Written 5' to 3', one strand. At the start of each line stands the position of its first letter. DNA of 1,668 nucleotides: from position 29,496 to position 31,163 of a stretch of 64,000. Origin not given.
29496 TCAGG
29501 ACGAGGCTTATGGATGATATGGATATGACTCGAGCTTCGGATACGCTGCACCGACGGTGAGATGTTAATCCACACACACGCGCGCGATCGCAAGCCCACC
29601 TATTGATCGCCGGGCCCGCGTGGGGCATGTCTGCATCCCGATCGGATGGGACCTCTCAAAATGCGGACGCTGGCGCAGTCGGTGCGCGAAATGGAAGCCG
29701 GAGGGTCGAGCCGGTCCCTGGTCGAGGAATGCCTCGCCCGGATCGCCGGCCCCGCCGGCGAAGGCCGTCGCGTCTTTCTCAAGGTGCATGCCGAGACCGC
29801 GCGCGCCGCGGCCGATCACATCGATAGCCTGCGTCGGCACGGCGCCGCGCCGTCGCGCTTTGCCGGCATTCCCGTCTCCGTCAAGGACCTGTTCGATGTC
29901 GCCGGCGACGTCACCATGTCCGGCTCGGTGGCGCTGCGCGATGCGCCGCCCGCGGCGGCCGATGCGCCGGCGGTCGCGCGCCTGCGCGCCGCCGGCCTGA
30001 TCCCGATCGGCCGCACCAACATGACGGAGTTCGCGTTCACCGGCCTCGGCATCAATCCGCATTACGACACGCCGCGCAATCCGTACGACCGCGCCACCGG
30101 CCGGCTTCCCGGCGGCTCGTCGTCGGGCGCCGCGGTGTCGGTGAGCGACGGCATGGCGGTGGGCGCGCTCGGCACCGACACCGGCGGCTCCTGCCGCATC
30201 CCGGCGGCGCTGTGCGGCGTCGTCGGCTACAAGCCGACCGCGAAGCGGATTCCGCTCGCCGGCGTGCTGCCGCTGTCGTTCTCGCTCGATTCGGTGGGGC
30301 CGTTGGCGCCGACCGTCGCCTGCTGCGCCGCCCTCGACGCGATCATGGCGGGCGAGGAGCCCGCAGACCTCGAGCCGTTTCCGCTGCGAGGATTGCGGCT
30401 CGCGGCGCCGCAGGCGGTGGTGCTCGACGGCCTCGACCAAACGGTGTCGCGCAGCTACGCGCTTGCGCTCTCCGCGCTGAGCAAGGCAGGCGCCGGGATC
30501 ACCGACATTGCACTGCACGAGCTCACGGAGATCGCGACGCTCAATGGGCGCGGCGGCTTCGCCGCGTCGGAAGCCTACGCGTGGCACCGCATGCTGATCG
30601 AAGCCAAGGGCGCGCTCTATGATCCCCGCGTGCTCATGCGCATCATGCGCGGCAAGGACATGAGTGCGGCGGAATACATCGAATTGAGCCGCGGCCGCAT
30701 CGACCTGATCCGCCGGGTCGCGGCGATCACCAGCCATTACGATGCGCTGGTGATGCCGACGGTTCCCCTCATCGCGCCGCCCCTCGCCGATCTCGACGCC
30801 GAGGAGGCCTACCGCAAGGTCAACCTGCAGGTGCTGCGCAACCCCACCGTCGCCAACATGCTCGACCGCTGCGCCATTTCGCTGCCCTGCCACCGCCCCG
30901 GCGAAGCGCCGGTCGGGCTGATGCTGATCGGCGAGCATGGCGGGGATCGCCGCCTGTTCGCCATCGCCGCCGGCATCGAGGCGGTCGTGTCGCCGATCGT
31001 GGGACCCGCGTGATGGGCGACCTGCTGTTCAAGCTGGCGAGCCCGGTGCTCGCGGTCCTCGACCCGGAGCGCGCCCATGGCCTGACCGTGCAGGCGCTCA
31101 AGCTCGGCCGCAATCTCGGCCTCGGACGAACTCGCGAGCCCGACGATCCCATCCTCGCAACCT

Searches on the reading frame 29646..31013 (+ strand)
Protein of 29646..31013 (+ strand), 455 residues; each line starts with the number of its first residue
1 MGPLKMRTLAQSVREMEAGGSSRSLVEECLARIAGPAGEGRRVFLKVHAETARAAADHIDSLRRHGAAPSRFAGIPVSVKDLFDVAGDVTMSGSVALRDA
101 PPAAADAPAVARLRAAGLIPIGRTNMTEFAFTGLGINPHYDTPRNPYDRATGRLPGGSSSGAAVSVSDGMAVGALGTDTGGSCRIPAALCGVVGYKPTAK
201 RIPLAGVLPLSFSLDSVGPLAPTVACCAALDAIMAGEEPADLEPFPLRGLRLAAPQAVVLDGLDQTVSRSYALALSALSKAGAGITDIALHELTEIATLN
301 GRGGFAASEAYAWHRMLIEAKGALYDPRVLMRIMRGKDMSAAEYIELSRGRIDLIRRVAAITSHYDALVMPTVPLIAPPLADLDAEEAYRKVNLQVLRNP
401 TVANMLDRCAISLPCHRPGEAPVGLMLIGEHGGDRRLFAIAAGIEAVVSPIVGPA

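Call 56: search_protein_families(library=pfam, max_evalue=0.0001, proteins=[window:29646-31013:+])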
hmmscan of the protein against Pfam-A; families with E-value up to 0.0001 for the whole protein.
window:29646-31013:+ (455 aa): 1 family
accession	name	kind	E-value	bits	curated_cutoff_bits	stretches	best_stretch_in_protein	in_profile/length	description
PF01425.27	Amidase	-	4.6e-79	267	27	1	25-437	2-444/445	Amidase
